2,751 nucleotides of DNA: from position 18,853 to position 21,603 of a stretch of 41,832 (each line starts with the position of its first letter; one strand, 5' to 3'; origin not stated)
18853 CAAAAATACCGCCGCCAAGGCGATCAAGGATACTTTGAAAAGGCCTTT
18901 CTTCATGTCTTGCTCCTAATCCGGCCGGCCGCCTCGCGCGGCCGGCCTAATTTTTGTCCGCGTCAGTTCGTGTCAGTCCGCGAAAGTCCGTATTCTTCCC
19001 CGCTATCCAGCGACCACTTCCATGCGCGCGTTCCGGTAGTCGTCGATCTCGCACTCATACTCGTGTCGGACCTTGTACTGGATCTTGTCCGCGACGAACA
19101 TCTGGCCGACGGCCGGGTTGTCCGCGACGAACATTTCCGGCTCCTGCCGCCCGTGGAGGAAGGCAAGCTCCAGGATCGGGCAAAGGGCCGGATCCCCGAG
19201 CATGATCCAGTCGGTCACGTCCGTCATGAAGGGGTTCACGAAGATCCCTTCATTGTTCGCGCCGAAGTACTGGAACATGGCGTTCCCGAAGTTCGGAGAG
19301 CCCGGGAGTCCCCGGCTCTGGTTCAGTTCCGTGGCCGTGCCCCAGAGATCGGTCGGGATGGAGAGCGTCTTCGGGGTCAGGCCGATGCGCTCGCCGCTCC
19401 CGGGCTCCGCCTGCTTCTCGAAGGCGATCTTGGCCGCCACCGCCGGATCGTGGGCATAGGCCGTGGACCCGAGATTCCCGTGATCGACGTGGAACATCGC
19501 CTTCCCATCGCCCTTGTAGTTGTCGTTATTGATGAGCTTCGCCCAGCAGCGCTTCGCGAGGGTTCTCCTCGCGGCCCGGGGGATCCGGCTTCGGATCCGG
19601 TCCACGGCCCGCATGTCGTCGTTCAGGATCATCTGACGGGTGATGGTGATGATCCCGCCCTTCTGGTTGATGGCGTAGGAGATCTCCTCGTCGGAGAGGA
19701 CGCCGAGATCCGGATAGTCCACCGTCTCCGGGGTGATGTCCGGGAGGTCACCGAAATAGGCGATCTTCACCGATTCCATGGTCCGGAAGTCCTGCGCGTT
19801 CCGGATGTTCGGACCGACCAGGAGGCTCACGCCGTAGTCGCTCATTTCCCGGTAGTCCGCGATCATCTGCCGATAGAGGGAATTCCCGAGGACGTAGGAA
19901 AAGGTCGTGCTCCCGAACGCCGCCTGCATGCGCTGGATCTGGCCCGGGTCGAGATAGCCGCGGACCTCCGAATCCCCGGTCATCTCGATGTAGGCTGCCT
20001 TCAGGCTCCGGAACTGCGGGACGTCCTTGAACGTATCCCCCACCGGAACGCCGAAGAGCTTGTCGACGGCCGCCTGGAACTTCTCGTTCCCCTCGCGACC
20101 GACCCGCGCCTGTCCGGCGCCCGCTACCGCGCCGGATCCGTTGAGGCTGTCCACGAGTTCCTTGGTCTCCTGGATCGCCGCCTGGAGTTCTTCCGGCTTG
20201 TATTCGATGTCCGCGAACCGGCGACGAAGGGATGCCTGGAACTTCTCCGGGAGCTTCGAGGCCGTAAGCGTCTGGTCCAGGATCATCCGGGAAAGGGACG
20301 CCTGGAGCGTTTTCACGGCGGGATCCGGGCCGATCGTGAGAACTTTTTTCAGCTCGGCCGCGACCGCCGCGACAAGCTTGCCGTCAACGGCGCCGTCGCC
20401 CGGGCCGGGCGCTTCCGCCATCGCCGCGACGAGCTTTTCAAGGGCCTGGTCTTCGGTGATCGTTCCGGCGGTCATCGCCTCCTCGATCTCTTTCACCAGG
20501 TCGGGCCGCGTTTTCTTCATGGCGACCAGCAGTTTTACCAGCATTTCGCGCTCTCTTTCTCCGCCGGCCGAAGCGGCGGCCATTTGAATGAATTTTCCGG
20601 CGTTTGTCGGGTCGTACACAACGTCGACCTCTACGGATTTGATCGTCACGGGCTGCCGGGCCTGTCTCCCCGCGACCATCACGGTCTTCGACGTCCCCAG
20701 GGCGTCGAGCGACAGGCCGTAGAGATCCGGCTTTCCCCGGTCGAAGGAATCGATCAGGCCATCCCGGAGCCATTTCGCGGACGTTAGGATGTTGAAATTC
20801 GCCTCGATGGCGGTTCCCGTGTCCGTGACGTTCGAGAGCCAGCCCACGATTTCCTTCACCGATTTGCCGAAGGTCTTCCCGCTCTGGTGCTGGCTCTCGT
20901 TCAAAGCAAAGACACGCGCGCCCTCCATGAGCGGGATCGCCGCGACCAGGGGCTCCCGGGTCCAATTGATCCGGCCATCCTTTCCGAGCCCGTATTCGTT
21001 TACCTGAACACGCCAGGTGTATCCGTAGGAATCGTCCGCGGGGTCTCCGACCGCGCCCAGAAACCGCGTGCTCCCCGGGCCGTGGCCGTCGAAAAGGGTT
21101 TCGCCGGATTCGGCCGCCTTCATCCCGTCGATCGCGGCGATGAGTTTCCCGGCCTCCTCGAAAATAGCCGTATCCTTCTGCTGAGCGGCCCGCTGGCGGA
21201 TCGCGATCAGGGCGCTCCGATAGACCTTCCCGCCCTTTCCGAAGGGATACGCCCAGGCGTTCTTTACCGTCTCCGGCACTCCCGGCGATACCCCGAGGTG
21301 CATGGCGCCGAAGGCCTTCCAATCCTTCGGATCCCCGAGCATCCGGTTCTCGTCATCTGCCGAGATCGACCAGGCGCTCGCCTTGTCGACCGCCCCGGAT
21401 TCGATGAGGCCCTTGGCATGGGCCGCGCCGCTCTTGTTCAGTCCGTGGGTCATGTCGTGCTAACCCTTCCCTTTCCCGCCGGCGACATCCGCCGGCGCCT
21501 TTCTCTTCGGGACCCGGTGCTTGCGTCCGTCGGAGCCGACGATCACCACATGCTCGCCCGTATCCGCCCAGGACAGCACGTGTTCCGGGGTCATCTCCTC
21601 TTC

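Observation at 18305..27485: Phased arrays of GTCCR heptamers (four copies, exactly 10 bp apart) in late-operon intergenic regions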

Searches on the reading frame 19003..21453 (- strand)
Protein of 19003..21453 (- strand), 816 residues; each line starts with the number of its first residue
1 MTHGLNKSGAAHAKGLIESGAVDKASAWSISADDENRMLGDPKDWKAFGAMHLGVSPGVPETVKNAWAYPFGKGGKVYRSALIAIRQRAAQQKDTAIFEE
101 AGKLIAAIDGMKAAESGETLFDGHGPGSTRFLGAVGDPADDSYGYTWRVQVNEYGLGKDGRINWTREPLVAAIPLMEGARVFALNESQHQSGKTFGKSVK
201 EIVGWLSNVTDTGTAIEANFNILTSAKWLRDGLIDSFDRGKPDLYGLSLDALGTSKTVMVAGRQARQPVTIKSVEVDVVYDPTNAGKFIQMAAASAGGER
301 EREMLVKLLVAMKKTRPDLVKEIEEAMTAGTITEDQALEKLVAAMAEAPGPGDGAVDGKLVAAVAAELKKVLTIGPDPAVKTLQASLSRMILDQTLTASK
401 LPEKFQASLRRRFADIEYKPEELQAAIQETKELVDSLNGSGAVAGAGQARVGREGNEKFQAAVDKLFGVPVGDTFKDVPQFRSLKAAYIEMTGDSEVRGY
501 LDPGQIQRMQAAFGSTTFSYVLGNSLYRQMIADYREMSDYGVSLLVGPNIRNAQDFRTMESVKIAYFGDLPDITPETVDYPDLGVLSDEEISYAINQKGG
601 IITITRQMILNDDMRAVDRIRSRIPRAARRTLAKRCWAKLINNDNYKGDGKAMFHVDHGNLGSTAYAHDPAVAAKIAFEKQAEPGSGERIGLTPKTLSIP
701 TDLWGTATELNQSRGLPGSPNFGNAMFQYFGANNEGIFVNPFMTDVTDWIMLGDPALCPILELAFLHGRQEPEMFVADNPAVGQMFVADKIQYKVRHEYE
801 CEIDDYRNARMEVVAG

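Call 5: search_protein_families(library=phrogs, proteins=[window:19003-21453:-])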
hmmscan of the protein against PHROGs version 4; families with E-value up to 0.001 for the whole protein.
window:19003-21453:- (816 aa): 4 families
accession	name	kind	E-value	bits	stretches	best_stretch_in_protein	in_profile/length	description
phrog_29592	-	unknown function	3.5e-97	327.6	1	139-815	199-891/893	-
phrog_4523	-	head and packaging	9e-41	141.3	1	489-809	335-638/644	major head and protease protein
phrog_133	-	head and packaging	2.7e-34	119.8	1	483-807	350-660/668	head maturation protease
phrog_34096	-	head and packaging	7.9e-13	49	1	1-120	1-116/412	head maturation protease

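Call 8: search_dna_similar(query=window:19003-21453:-, collection=phages, mode=protein)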
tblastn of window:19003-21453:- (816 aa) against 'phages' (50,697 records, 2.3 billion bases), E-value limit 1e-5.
Records with a match: 81; places in all: 81; records where one place covers at least 80% of the query: 1.
Best place of each record, by identity: <60% 81.
By first word of the organism name: Pseudomonas 29; Rhodobacter 11; Escherichia 7; Stx2a-converting 7; Enterobacteria 6; Ralstonia 4; Bordetella 3; Methanoculleus 2; Stenotrophomonas 2; Vibrio 2; and 7 more.
By host as written in the record: Pseudomonas aeruginosa 23; - 14; Rhodobacter capsulatus YW1 11; Escherichia coli 6; Bordetella bronchiseptica 3; Ralstonia solanacearum 3; Pseudomonas aeruginosa LESB58 2; Methanoculleus bourgensis E02.3 2; and 15 more.
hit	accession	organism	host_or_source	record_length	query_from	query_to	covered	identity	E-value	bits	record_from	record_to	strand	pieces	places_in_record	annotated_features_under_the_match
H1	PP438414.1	Microcystis phage Mae-JY22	Microcystis aeruginosa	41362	102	816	88%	28.8%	1e-60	229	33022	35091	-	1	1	hypothetical protein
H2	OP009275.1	Rhodobacter phage RcKvothe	Rhodobacter capsulatus YW1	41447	480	807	40%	25.1%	4e-11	73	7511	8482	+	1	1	major capsid and protease fusion protein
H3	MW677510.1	Rhodobacter phage RcDormio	Rhodobacter capsulatus YW1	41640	480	807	40%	25.1%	4e-11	73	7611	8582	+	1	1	9: major capsid and protease fusion protein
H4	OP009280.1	Rhodobacter phage RcMeacham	Rhodobacter capsulatus YW1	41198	480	807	40%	25.1%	5e-11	73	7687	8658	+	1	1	major capsid and protease fusion protein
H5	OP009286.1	Rhodobacter phage RcSwan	Rhodobacter capsulatus YW1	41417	480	807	40%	25.1%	5e-11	73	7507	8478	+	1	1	major capsid and protease fusion protein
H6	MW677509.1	Rhodobacter phage RcBaka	Rhodobacter capsulatus YW1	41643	480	807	40%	25.1%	5e-11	73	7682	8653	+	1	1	10: major capsid and protease fusion protein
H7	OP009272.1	Rhodobacter phage RcKai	Rhodobacter capsulatus YW1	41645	480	807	40%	25.1%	5e-11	73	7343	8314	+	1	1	major capsid and protease fusion protein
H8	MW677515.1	Rhodobacter phage RcHotPocket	Rhodobacter capsulatus YW1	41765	480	807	40%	25.1%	5e-11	73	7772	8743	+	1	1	10: major capsid and protease fusion protein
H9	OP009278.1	Rhodobacter phage RcMamaDuck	Rhodobacter capsulatus YW1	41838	480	807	40%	25.1%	5e-11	73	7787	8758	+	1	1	major capsid and protease fusion protein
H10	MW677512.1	Rhodobacter phage RcFrancesLouise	Rhodobacter capsulatus YW1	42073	480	807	40%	25.1%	5e-11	73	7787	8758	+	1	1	10: major capsid and protease fusion protein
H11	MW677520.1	Rhodobacter phage RcOceanus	Rhodobacter capsulatus YW1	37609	480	807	40%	25.1%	5e-11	73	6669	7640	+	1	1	8: major capsid and protease fusion protein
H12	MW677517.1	Rhodobacter phage RcKemmy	Rhodobacter capsulatus YW1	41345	480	807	40%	25.1%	8e-10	69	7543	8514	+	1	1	9: major capsid and protease fusion protein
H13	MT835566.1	Bacteriophage sp.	human fecal samples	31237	515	809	36%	27.4%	7e-15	86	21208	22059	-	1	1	record has no annotation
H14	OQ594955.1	Pseudomonas phage vB_Pae_LESphi2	Pseudomonas aeruginosa LESB58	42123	506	807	37%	26.6%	5e-8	63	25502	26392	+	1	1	Clp protease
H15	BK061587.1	Pseudomonas phage vB_PaeS-D14L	Pseudomonas aeruginosa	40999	515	807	36%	27.1%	3e-8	64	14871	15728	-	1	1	Prophage Clp protease-like protein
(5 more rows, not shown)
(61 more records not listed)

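Call 9: find_related_loci(query=window:19003-21453:-, collection=viral_contigs, flank=10000)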
Query window:19003-21453:- (816 aa) in viral_contigs; peptide patterns used: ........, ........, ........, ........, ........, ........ (x = any residue, [..] = any of these).
2 stretches matched a pattern; 2 encode a relative of the query (tblastn E <= 1e-3); 2 distinct loci.
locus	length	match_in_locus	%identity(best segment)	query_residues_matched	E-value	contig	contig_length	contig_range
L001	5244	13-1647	30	233-807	3e-61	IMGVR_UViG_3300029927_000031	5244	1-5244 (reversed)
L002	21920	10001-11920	31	141-807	6e-76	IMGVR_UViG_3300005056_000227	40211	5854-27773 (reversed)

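Call 10: find_related_loci(query=window:19003-21453:-, collection=genome_contigs, flank=10000)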
Query window:19003-21453:- (816 aa) in genome_contigs; peptide patterns used: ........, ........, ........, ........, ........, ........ (x = any residue, [..] = any of these).
34 stretches matched a pattern; 1 encode a relative of the query (tblastn E <= 1e-3); 1 distinct loci.
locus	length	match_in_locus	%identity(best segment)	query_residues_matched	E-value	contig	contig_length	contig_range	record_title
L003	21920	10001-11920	31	141-807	7e-75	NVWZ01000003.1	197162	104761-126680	MAG: Thiotrichaceae bacterium isolate NORP24 Contig_source1383C_166, whole genome shotgun sequence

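Call 11: find_homologous_proteins(query=window:19003-21453:-, max_evalue=1e-20)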
Query window:19003-21453:- (816 aa): 101 proteins with E <= 1e-20 among 8000 candidates.
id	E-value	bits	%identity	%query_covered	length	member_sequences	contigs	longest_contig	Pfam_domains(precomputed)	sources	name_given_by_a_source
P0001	0.0e+0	1845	100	100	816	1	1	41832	PF25209.3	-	-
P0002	8.9e-282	955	63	84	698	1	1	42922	PF25209.3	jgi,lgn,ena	-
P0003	2.0e-278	944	63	83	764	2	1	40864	PF25209.3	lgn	-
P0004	3.2e-277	940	63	84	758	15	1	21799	PF25209.3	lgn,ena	-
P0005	1.2e-270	918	62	83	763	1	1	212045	PF25209.3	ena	-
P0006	1.0e-269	915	62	84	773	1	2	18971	PF25209.3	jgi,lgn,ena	-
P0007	1.1e-269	915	60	84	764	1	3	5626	PF25209.3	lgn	-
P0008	2.1e-265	901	60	84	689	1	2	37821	PF25209.3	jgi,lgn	jgi:hypothetical protein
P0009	1.1e-262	892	61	84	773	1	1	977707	PF25209.3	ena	-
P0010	9.8e-262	889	60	85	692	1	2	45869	PF25209.3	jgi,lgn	jgi:hypothetical protein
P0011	7.9e-261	886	59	85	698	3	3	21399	PF25209.3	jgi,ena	-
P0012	1.8e-260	885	59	84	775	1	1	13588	PF25209.3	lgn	-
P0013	3.5e-260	884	60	84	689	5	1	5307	PF25209.3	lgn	-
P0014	2.2e-258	878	61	83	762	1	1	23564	PF25209.3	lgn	-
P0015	2.5e-258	878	59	84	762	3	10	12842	PF25209.3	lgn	-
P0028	5.4e-252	857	59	83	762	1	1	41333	PF25209.3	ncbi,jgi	jgi:hypothetical protein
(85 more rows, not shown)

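Call 13: find_encoding_contigs(protein=P0002, flank=10000, max_places=2)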
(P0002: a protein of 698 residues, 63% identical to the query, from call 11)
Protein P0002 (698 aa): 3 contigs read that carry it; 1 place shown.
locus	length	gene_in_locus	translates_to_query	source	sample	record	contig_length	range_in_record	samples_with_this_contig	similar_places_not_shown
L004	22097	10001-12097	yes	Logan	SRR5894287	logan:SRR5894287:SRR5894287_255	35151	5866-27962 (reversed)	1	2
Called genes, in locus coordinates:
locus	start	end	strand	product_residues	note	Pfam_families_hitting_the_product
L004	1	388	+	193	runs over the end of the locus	-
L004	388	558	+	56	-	-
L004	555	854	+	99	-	-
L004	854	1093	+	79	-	-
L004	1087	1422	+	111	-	-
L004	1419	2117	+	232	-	PF00239:Resolvase, PF07508:Recombinase (faint)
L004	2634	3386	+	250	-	-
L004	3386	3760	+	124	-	-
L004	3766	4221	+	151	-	-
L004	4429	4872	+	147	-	-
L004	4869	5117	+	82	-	-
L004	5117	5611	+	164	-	PF08822:DUF1804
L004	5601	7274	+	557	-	-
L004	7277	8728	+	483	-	-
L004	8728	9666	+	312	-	PF04233:Phage_Mu_F (weak)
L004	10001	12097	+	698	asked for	PF25209:Phage_capsid_4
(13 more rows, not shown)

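Call 14: find_encoding_contigs(protein=P0003, flank=10000, max_places=2)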
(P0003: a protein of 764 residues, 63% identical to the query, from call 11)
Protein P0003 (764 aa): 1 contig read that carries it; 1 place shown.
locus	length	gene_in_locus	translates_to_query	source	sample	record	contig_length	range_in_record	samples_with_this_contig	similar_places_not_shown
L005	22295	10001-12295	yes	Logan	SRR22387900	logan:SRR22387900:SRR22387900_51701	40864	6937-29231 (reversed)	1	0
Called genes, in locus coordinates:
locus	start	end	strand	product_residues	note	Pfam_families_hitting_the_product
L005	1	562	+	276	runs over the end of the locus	PF27180:HI_1489_N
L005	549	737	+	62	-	-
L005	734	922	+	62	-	-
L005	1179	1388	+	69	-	-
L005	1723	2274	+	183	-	PF06252:GemA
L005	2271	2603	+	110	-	-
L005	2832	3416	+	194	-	PF05838:Glyco_hydro_108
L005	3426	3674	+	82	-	-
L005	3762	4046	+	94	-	PF09682:Phage_holin_6_1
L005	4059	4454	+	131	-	-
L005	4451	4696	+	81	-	-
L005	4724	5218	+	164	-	PF08822:DUF1804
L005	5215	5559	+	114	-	-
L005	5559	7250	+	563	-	-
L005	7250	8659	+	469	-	-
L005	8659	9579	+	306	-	PF04233:Phage_Mu_F (faint)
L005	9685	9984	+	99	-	-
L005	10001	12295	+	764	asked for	PF25209:Phage_capsid_4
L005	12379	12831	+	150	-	-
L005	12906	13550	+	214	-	-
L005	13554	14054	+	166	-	-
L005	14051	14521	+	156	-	-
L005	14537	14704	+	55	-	-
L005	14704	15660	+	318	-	PF18906:Phage_tube_2 (weak)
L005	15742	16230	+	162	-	-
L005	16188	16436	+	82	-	-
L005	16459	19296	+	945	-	-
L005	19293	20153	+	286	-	PF09343:DUF2460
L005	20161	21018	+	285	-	PF09931:Phage_phiJL001_Gp84_N, PF09356:Phage_BR0599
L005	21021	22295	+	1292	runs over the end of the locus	PF13550:Phage-tail_3, PF23666:Rcc01698_C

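Call 86: find_encoding_contigs(protein=P0005, flank=10000, max_places=1)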
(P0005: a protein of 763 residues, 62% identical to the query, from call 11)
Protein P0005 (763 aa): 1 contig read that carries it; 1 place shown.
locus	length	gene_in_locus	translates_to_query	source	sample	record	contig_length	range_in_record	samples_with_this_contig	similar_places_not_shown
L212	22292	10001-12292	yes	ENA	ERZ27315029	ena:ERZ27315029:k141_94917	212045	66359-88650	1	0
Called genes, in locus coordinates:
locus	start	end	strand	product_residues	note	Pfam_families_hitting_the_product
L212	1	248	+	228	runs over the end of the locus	PF10979:DUF2786, PF23771:DUF7168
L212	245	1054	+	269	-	PF27180:HI_1489_N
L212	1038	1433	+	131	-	PF26820:Phage_T4_Y00F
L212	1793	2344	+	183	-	PF06252:GemA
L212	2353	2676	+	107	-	PF12728:HTH_17 (weak)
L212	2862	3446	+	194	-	PF05838:Glyco_hydro_108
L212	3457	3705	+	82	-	-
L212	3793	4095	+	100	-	-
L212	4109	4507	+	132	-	-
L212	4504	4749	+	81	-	-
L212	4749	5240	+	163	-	PF08822:DUF1804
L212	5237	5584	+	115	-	-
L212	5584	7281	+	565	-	-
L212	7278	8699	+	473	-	-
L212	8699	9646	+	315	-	PF04233:Phage_Mu_F (weak)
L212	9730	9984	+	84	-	-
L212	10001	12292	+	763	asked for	PF25209:Phage_capsid_4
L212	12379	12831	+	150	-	-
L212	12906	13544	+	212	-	-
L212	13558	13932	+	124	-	-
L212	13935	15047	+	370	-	PF21916:mtd_2nd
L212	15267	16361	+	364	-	PF00078:RVT_1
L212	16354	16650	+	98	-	-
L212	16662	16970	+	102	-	-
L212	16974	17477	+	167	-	-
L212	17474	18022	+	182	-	-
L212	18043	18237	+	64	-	-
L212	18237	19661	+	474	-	PF04984:Phage_sheath_1, PF17482:Phage_sheath_1C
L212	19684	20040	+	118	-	-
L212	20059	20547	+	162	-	-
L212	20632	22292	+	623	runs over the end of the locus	PF10145:PhageMin_Tail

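Call 87: find_encoding_contigs(protein=P0009, flank=10000, max_places=1)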
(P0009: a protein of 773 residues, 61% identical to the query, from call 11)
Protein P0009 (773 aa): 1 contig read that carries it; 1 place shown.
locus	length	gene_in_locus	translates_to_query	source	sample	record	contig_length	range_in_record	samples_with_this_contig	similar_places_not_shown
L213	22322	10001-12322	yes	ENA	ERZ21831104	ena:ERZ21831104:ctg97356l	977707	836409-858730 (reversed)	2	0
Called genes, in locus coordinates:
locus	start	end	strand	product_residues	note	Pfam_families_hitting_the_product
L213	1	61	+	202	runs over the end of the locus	PF11363:DUF3164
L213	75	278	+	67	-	-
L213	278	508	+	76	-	-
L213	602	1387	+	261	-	PF27180:HI_1489_N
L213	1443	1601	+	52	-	PF13597:NRDD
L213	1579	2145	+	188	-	PF06252:GemA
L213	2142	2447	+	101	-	-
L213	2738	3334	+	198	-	PF01520:Amidase_3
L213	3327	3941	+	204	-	-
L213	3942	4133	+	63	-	-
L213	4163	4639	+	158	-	-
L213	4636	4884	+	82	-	-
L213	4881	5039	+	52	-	-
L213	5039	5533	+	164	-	PF08822:DUF1804 (weak)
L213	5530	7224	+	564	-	-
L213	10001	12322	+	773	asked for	PF25209:Phage_capsid_4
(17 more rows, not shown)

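Call 88: find_encoding_contigs(protein=P0004, flank=10000, max_places=1)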
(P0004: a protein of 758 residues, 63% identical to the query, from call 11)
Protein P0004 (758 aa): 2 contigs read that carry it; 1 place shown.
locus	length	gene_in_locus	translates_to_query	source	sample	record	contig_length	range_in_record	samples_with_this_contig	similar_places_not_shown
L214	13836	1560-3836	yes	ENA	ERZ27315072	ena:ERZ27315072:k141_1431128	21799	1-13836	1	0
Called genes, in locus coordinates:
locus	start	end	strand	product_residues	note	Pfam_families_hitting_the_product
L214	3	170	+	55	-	?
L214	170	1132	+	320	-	PF04233:Phage_Mu_F (weak)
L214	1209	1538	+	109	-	-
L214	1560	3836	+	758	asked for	PF25209:Phage_capsid_4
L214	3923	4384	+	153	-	-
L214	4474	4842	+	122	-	-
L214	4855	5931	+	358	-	PF21916:mtd_2nd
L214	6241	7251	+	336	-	PF00078:RVT_1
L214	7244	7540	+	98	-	-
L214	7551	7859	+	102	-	-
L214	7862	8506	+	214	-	-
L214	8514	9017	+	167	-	-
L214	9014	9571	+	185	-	-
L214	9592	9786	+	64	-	PF10948:DUF2635 (weak)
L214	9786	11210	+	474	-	PF04984:Phage_sheath_1, PF17482:Phage_sheath_1C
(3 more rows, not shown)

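Call 89: find_encoding_contigs(protein=P0010, flank=10000, max_places=1)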
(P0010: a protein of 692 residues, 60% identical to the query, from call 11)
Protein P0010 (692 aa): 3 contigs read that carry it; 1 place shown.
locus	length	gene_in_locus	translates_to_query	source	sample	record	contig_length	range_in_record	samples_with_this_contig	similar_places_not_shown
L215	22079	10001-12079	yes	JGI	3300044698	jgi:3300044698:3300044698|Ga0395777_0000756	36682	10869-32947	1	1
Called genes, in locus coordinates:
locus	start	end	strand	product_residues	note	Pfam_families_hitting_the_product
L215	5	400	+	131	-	-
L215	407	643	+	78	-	PF01258:zf-dskA_traR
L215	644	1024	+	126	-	-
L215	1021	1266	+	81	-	-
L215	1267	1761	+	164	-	PF08822:DUF1804 (weak)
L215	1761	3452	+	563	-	-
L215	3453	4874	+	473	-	-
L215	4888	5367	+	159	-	-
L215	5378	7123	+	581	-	-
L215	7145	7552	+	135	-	PF05635:23S_rRNA_IVP (weak), PF22296:bAvd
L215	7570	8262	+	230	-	-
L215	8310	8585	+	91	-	-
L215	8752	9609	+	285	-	-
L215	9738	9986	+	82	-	-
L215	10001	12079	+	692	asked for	PF25209:Phage_capsid_4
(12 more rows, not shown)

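Call 103: find_encoding_contigs(protein=P0028, flank=10000, max_places=2)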
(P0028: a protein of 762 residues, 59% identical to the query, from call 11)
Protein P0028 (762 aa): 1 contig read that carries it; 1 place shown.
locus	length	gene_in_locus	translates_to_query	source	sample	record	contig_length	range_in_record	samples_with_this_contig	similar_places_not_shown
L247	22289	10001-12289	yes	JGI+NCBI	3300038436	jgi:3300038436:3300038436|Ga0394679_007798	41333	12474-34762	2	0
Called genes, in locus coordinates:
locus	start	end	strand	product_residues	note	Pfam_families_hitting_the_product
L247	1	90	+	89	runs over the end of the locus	-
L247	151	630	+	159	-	-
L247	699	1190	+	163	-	PF27180:HI_1489_N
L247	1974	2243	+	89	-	-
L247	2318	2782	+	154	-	PF05838:Glyco_hydro_108, PF09374:PG_binding_3 (weak)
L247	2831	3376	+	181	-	-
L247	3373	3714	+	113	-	-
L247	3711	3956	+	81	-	-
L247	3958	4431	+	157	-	PF08822:DUF1804, PF10668:Phage_terminase (faint)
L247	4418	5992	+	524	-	-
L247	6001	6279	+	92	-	-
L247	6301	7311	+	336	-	PF00589:Phage_integrase, PF22823:MrpR_C_cat (faint)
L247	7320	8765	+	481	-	-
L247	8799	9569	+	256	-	PF04233:Phage_Mu_F (weak)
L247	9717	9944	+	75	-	-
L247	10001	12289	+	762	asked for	PF25209:Phage_capsid_4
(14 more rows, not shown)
